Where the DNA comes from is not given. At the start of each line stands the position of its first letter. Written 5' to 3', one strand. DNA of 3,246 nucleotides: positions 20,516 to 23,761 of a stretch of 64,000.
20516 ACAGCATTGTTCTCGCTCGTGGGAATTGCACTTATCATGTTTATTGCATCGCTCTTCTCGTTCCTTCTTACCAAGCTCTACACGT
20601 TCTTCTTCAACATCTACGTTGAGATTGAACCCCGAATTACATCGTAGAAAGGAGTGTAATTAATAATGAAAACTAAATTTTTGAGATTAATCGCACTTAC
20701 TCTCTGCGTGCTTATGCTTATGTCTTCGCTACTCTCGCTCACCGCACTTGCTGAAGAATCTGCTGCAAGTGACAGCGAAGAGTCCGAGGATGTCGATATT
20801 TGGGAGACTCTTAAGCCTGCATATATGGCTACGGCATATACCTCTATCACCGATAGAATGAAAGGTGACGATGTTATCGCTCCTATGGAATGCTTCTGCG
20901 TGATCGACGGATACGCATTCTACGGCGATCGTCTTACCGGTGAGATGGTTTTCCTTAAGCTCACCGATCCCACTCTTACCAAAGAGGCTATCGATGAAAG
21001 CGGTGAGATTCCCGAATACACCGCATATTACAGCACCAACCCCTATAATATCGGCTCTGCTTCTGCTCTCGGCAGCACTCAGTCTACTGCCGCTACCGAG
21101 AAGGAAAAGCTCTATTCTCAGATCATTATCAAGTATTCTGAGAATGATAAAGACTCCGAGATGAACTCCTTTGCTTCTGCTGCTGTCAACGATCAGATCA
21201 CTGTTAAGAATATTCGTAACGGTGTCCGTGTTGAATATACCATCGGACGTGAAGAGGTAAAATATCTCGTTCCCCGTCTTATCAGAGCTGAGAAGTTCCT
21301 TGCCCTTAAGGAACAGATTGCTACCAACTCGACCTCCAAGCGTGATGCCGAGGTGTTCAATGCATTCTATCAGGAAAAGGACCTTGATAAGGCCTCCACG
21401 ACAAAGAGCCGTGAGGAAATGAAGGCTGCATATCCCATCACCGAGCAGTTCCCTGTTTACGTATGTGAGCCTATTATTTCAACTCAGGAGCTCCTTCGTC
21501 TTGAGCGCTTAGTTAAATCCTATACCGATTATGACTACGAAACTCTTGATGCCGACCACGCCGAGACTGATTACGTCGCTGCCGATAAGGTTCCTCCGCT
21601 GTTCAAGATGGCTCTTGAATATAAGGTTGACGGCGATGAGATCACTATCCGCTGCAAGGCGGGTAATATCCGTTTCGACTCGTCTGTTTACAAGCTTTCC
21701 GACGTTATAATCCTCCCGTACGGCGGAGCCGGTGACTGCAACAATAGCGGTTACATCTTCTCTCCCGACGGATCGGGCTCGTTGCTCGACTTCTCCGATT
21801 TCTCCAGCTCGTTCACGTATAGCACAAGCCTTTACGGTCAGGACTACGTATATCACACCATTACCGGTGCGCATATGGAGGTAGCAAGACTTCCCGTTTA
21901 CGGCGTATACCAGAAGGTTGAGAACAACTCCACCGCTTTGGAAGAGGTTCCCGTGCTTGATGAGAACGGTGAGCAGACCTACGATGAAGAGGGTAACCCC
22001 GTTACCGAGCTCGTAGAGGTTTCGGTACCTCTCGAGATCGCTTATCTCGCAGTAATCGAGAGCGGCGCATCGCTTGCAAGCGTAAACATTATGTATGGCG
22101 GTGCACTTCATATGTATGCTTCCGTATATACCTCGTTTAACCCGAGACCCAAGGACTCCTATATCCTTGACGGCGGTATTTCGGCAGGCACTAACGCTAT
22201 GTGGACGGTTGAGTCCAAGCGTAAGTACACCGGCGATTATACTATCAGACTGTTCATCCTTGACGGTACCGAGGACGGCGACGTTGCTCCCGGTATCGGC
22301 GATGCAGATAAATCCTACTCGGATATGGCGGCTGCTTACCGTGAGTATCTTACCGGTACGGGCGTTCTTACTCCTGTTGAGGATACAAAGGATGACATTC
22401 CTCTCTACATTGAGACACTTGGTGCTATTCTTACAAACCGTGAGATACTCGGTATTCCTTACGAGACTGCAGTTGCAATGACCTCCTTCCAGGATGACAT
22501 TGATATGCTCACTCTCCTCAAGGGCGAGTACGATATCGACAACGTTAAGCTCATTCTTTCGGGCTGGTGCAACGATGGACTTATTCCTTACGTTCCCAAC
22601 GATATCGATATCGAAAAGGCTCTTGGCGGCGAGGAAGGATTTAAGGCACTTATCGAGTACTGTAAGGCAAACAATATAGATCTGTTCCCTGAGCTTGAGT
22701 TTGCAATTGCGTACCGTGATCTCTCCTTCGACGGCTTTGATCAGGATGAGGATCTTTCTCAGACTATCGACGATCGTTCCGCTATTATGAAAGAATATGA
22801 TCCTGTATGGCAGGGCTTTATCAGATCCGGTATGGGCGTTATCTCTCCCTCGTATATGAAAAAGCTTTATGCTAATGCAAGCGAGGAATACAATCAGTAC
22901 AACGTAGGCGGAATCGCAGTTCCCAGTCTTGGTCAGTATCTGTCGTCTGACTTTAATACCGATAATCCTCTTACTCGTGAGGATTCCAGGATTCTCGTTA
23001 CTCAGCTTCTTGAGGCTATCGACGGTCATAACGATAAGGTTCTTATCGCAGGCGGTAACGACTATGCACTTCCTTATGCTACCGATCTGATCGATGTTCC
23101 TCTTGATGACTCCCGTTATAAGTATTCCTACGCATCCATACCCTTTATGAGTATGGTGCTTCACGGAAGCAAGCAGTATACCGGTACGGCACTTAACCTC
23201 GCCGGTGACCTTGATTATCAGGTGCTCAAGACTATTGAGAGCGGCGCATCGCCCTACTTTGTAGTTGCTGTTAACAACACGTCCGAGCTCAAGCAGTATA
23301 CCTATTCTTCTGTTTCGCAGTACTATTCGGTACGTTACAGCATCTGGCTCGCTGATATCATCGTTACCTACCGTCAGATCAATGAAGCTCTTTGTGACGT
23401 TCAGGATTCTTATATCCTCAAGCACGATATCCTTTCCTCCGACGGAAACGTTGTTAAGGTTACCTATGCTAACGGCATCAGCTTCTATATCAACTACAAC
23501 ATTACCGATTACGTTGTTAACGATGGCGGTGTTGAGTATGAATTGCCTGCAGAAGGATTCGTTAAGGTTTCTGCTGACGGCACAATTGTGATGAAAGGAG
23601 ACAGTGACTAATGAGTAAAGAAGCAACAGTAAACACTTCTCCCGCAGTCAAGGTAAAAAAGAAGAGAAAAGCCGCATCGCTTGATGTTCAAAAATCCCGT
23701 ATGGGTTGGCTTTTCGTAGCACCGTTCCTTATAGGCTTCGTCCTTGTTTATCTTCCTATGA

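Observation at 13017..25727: A 12.6-kb seven-gene operon mixing ABC importer parts with an NHL-TPR-Yip1 protein and a 981-aa secreted protein, with no ATPase or regulator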

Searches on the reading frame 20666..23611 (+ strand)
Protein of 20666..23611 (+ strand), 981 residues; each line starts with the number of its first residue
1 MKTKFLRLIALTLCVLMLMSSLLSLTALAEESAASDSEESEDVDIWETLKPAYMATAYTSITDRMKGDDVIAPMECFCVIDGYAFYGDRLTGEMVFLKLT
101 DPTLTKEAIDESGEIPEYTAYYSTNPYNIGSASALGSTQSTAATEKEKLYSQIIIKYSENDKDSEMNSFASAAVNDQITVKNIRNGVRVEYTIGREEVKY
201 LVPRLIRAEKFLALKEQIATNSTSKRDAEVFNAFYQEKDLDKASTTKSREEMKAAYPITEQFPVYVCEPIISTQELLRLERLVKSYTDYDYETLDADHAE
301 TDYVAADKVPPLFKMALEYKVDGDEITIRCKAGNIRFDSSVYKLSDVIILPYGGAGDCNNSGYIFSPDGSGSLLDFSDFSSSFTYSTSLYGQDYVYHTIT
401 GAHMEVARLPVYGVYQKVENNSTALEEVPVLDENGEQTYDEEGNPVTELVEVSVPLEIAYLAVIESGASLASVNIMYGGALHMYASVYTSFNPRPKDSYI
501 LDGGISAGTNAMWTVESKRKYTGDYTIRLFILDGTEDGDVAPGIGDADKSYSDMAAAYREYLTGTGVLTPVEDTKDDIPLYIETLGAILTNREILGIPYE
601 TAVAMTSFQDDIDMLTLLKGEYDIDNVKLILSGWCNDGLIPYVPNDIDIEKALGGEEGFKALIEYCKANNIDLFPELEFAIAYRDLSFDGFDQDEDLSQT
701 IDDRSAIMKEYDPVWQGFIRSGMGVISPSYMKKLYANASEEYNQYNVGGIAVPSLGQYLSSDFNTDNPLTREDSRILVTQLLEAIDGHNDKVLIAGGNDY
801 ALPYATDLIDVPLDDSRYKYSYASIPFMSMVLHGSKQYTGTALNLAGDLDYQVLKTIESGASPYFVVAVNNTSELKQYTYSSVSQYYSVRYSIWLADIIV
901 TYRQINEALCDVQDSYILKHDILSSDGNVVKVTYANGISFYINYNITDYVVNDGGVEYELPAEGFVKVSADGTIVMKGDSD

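Call 7: search_protein_families(library=pfam, proteins=[window:20666-23611:+], max_evalue=0.01)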
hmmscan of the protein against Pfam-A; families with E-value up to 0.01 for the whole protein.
window:20666-23611:+ (981 aa): 1 family
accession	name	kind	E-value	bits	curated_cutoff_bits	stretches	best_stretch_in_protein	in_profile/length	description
PF18952.6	DUF5696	-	8.6e-142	474.2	25.6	2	459-957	135-608/612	Family of unknown function (DUF5696)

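Call 8: search_protein_families(library=ncbifam, proteins=[window:20666-23611:+], max_evalue=0.01)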
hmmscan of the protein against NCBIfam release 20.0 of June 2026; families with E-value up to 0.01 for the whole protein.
window:20666-23611:+ (981 aa): 0 families

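Call 11: find_homologous_proteins(query=window:20666-23611:+)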
Query window:20666-23611:+ (981 aa): 445 proteins with E <= 0.001 among 8000 candidates; the best 120 are listed.
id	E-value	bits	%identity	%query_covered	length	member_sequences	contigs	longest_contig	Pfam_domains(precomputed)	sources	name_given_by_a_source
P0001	0.0e+0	2193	100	100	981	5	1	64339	PF18952.7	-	-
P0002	0.0e+0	1603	72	100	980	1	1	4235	PF18952.7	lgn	-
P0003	0.0e+0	1443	66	99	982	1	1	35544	PF18952.7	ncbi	-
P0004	0.0e+0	1427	66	99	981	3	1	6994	PF18952.7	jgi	-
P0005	0.0e+0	1424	66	99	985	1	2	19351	PF18952.7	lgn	-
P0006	0.0e+0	1411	65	97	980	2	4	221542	PF18952.7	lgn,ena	-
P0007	0.0e+0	1408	65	100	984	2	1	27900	PF18952.7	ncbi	-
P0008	0.0e+0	1402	65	100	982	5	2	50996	PF18952.7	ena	-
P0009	0.0e+0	1399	65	99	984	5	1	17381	PF18952.7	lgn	-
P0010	0.0e+0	1397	65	99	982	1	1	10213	PF18952.7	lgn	-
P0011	0.0e+0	1396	64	100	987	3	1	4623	PF18952.7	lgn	-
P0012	0.0e+0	1396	65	99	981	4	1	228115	PF18952.7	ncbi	-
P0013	0.0e+0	1395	64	99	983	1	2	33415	PF18952.7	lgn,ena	-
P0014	0.0e+0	1384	64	99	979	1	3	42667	PF18952.7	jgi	-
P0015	0.0e+0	1379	63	100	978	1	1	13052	PF18952.7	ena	-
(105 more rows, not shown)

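Call 12: search_solved_structures(query=window:20666-23611:+, max_evalue=1)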
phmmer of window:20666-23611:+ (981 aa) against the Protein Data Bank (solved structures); distinct sequences matched with E-value up to 1: 0.

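Call 16: find_related_loci(query=A1, collection=genome_contigs, flank=10000)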
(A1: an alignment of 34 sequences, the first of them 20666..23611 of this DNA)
Query A1 (981 aa) in genome_contigs; peptide patterns used: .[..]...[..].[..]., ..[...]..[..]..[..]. (x = any residue, [..] = any of these).
386 stretches matched a pattern; 313 encode a relative of the query (tblastn E <= 1e-3); the best 80 are kept; 80 distinct loci.
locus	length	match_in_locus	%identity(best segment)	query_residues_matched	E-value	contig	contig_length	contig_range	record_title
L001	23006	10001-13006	69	1-981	0e+0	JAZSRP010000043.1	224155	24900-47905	MAG: Eubacteriales bacterium isolate T1900044537_TS20190003.MAGScoT_cleanbin_000004 SGB_27_k141_953095, whole genome sho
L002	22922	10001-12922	65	1-975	0e+0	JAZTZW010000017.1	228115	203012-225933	MAG: Eubacteriales bacterium isolate T1900045323_YK20190012.MAGScoT_cleanbin_000015 SGB_6392_k141_313909, whole genome s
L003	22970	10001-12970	63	1-975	0e+0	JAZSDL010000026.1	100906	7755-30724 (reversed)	MAG: Eubacteriales bacterium isolate T1900044598_TS20190064.MAGScoT_cleanbin_000015 SGB_675_k141_879219, whole genome sh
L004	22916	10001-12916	64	1-975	0e+0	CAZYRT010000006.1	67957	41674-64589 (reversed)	MAG TPA_asm: uncultured Ruminococcus sp. isolate SRP315200_co1_870 genome assembly, contig: NODE_290_length_67957_cov_12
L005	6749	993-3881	62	14-975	0e+0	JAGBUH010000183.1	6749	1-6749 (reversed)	MAG: Clostridia bacterium isolate RGIG9453 Yak_Cecum-3__c999310, whole genome shotgun sequence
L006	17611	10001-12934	62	1-975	0e+0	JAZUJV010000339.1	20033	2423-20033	MAG: Eubacteriales bacterium isolate T1900045250_TH20190020.MAGScoT_cleanbin_000017 SGB_5761_k141_5506586, whole genome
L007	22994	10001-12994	61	1-977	0e+0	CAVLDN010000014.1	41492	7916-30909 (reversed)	bacterium isolate H07616-L1_cleanbin_000005 genome assembly, contig: Spades_H07616-L1_contig_533, whole genome shotgun s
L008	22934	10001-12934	62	1-977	0e+0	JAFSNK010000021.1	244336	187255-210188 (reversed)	MAG: Clostridia bacterium isolate RGIG3301 Goat_Reticulum-4__c309462, whole genome shotgun sequence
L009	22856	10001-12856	61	1-970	0e+0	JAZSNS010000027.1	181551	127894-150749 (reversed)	MAG: Eubacteriales bacterium isolate T1900044550_TS20190016.MAGScoT_cleanbin_000028 SGB_216_k141_3113375, whole genome s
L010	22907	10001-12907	60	4-975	0e+0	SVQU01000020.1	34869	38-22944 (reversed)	MAG: Oscillospiraceae bacterium isolate SIG625 NODE_6157_length_34869_cov_2.176645, whole genome shotgun sequence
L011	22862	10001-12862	55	2-975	0e+0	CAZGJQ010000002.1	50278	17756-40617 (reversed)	MAG TPA_asm: uncultured Oscillospiraceae bacterium isolate SRP241341_co1_204 genome assembly, contig: NODE_835_length_50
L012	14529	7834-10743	56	1-971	0e+0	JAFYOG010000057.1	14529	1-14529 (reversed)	MAG: Clostridia bacterium isolate RGIG7271 Water_buffalos_Cecum-4__c149314, whole genome shotgun sequence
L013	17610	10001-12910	55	1-973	0e+0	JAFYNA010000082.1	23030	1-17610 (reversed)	MAG: Clostridia bacterium isolate RGIG7239 Water_buffalos_Cecum-2__c618950, whole genome shotgun sequence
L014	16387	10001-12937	55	1-980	0e+0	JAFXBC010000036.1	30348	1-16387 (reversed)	MAG: Clostridia bacterium isolate RGIG6254 Sheep_Rectum-2__c405616, whole genome shotgun sequence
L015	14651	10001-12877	54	1-980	0e+0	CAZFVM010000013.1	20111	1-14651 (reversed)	MAG TPA_asm: uncultured Oscillospiraceae bacterium isolate binchicken_co157_702 genome assembly, contig: NODE_6112_lengt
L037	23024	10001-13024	47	1-971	0e+0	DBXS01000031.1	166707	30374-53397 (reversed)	MAG TPA_asm: Clostridiales bacterium UBA1206 UBA1206_contig_1848, whole genome shotgun sequence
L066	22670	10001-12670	39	4-923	0e+0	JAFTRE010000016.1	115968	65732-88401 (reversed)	MAG: Clostridia bacterium isolate RGIG4075 Roe_deer_Cecum.Co__c1221216, whole genome shotgun sequence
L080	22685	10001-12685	37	4-925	2e-179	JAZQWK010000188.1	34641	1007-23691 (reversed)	MAG: Eubacteriales bacterium isolate T1900045166_TC20190160.MAGScoT_cleanbin_000011 SGB_5141_k141_552116, whole genome s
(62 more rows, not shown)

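Call 27: search_solved_structures(query=A1, max_evalue=10)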
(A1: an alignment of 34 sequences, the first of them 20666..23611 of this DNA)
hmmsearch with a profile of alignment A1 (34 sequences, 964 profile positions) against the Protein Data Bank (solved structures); distinct sequences matched with E-value up to 10: 4.
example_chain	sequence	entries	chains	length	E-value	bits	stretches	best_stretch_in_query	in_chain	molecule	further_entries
8rzk_A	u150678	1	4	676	0.91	10.4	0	894-949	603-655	Conserved hypothetical periplasmic protein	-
8rzg_A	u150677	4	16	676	0.91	10.4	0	894-949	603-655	Conserved hypothetical periplasmic protein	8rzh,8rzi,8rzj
5wzq_A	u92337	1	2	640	1.6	9.6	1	524-654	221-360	Alpha-N-acetylgalactosaminidase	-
5wzn_A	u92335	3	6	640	1.7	9.5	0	524-653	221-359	Alpha-N-acetylgalactosaminidase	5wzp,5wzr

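Call 31: predict_structure(alignment_id=A1)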
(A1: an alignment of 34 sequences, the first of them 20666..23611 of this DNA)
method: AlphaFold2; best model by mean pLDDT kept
length: 981 residues; sequences in the alignment: 34
mean_pLDDT: 79.2   pTM: 0.77
mean pLDDT of the five models: 79.2, 77.9, 74.7, 74.1, 73.6
residues with pLDDT >= 90: 260; 70-90: 524; 50-70: 124; < 50: 73
segments of 3 or more residues with pLDDT < 50: 1-3, 18-42, 389-407, 495-499, 503-519
pLDDT, mean of each block of 10 residues (from residue 1): 61 60 31 26 68 84 89 93 93 91 91 88 85 75 83 80 80 81 91 70 89 91 85 90 81 85 86 75 85 86 69 84 87 58 71 68 72 79 61 43 44 82 72 78 77 78 77 74 76 52 45 45 77 87 77 92 88 79 91 84 93 95 92 88 82 94 95 91 76 83 73 61 83 89 89 82 73 84 92 80 84 63 81 87 78 91 90 74 69 87 93 91 89 94 93 87 93 83 40
secondary structure, 60 per line:
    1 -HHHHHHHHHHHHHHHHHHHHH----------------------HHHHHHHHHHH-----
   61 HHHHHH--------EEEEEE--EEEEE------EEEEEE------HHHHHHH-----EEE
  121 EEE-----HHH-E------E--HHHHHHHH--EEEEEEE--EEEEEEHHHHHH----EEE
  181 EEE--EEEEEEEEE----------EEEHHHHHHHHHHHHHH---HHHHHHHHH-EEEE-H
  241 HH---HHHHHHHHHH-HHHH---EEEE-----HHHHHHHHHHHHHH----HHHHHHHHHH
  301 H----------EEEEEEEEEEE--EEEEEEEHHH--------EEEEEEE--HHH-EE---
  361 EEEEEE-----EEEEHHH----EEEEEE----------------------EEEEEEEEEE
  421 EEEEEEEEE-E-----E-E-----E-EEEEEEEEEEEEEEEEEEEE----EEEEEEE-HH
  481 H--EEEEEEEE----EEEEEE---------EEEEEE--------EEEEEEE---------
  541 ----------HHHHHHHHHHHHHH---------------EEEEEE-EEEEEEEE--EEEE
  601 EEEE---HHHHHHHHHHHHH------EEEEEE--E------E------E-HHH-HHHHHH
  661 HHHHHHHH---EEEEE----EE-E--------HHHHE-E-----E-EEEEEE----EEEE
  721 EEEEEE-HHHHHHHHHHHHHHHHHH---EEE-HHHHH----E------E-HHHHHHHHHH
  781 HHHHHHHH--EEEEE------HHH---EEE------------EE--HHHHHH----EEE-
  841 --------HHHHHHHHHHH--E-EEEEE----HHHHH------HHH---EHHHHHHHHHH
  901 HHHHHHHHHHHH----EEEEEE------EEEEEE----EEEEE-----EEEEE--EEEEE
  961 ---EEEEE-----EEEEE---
elements in order (helices of 4 or more, strands of 3 or more residues): H2-22 H45-55 H61-66 E75-80 E83-87 E94-99 H106-112 E118-123 H143-150 E153-159 E162-167 H168-173 E178-183 E186-194 E205-207 H208-221 H225-233 E235-238 H246-255 H257-260 E264-267 H273-286 H291-301 E312-322 E325-331 E343-349 E361-366 E372-375 E383-388 E411-429 E447-466 E471-477 E484-491 E496-501 E511-516 E525-531 H551-564 E580-585 E587-594 E597-604 H608-620 E627-632 H655-668 E672-676 H693-696 E707-712 E717-726 H728-745 E749-751 H753-757 H771-788 E791-795 E808-810 H827-832 E837-839 H849-859 E864-868 H873-877 H891-912 E917-922 E929-934 E939-943 E949-953 E956-960 E964-968 E974-978

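Call 33: fold_search(model_id=the predicted structure, library=pdb)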
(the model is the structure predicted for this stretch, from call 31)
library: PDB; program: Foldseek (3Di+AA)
matches with E <= 10: 1107; with E <= 0.001: 400
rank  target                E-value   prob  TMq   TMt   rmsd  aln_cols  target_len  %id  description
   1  5opq_A                9.6e-27  1.00  0.48  0.68   7.4       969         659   12  A 3,6-anhydro-D-galactosidase produced by Zobellia galactanivorans. This is an exo-lytic enzyme that hydrolyzes termin (released 2017-11-29)
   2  8rzk_A                2.3e-26  1.00  0.48  0.68   7.5       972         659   12  The Michaelis complex of ZgGH129 D486N from Zobellia galactanivorans with neo-b/k-oligo-carrageenan tetrasaccharide (b (released 2024-07-31)
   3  5opq_D                9.4e-26  1.00  0.47  0.68   7.4       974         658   13  A 3,6-anhydro-D-galactosidase produced by Zobellia galactanivorans. This is an exo-lytic enzyme that hydrolyzes termin (released 2017-11-29)
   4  5wzn_A                2.7e-21  1.00  0.47  0.70   7.6       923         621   12  Alpha-N-acetylgalactosaminidase NagBb from Bifidobacterium bifidum - GalNAc complex (released 2017-06-07)
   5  5wzp_A                3.0e-21  1.00  0.41  0.63   7.6       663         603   12  Alpha-N-acetylgalactosaminidase NagBb from Bifidobacterium bifidum - ligand free (released 2017-06-07)
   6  5wzq_A                2.2e-20  1.00  0.47  0.71   7.8       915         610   12  Alpha-N-acetylgalactosaminidase NagBb from Bifidobacterium bifidum - quadruple mutant (released 2017-06-07)
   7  5wzn_B                4.5e-20  1.00  0.47  0.70   7.6       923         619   11  Alpha-N-acetylgalactosaminidase NagBb from Bifidobacterium bifidum - GalNAc complex (released 2017-06-07)
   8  5wzq_B                6.5e-20  1.00  0.46  0.69   7.8       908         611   12  Alpha-N-acetylgalactosaminidase NagBb from Bifidobacterium bifidum - quadruple mutant (released 2017-06-07)
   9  5wzr_A                1.2e-19  1.00  0.47  0.68   7.9       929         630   12  Alpha-N-acetylgalactosaminidase NagBb from Bifidobacterium bifidum - Gal-NHAc-DNJ complex (released 2017-06-07)
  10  5wzr_B                1.8e-19  1.00  0.46  0.68   8.4       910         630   11  Alpha-N-acetylgalactosaminidase NagBb from Bifidobacterium bifidum - Gal-NHAc-DNJ complex (released 2017-06-07)
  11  5wzp_B                4.2e-19  1.00  0.45  0.69   7.7       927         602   11  Alpha-N-acetylgalactosaminidase NagBb from Bifidobacterium bifidum - ligand free (released 2017-06-07)
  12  6sh9_B                5.4e-13  1.00  0.35  0.28  14.4       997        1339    9  EngBF DARPin Fusion 4b D12 (released 2019-11-06)
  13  6qfk_A                1.5e-12  1.00  0.35  0.27  14.6       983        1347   10  EngBF DARPin Fusion 4b G10 (released 2019-11-06)
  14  5a57                  1.9e-12  1.00  0.31  0.28  14.9       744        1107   12  The structure of GH101 from Streptococcus pneumoniae TIGR4 in complex with PUGT (released 2015-09-02)
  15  6qev_B                2.3e-12  1.00  0.35  0.27  14.6       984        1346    9  EngBF DARPin Fusion 4b B6 (released 2019-11-06)
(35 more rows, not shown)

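Call 34: search_solved_structures(query=A1, max_evalue=10, show_alignments=4)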
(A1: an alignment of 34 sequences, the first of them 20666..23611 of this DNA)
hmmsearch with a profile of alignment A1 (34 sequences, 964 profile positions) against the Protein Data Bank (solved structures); distinct sequences matched with E-value up to 10: 4.
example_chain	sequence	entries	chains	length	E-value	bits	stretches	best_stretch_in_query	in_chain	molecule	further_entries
8rzk_A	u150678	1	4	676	0.91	10.4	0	894-949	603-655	Conserved hypothetical periplasmic protein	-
8rzg_A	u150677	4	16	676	0.91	10.4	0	894-949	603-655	Conserved hypothetical periplasmic protein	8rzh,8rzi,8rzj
5wzq_A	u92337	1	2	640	1.6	9.6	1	524-654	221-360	Alpha-N-acetylgalactosaminidase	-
5wzn_A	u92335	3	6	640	1.7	9.5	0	524-653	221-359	Alpha-N-acetylgalactosaminidase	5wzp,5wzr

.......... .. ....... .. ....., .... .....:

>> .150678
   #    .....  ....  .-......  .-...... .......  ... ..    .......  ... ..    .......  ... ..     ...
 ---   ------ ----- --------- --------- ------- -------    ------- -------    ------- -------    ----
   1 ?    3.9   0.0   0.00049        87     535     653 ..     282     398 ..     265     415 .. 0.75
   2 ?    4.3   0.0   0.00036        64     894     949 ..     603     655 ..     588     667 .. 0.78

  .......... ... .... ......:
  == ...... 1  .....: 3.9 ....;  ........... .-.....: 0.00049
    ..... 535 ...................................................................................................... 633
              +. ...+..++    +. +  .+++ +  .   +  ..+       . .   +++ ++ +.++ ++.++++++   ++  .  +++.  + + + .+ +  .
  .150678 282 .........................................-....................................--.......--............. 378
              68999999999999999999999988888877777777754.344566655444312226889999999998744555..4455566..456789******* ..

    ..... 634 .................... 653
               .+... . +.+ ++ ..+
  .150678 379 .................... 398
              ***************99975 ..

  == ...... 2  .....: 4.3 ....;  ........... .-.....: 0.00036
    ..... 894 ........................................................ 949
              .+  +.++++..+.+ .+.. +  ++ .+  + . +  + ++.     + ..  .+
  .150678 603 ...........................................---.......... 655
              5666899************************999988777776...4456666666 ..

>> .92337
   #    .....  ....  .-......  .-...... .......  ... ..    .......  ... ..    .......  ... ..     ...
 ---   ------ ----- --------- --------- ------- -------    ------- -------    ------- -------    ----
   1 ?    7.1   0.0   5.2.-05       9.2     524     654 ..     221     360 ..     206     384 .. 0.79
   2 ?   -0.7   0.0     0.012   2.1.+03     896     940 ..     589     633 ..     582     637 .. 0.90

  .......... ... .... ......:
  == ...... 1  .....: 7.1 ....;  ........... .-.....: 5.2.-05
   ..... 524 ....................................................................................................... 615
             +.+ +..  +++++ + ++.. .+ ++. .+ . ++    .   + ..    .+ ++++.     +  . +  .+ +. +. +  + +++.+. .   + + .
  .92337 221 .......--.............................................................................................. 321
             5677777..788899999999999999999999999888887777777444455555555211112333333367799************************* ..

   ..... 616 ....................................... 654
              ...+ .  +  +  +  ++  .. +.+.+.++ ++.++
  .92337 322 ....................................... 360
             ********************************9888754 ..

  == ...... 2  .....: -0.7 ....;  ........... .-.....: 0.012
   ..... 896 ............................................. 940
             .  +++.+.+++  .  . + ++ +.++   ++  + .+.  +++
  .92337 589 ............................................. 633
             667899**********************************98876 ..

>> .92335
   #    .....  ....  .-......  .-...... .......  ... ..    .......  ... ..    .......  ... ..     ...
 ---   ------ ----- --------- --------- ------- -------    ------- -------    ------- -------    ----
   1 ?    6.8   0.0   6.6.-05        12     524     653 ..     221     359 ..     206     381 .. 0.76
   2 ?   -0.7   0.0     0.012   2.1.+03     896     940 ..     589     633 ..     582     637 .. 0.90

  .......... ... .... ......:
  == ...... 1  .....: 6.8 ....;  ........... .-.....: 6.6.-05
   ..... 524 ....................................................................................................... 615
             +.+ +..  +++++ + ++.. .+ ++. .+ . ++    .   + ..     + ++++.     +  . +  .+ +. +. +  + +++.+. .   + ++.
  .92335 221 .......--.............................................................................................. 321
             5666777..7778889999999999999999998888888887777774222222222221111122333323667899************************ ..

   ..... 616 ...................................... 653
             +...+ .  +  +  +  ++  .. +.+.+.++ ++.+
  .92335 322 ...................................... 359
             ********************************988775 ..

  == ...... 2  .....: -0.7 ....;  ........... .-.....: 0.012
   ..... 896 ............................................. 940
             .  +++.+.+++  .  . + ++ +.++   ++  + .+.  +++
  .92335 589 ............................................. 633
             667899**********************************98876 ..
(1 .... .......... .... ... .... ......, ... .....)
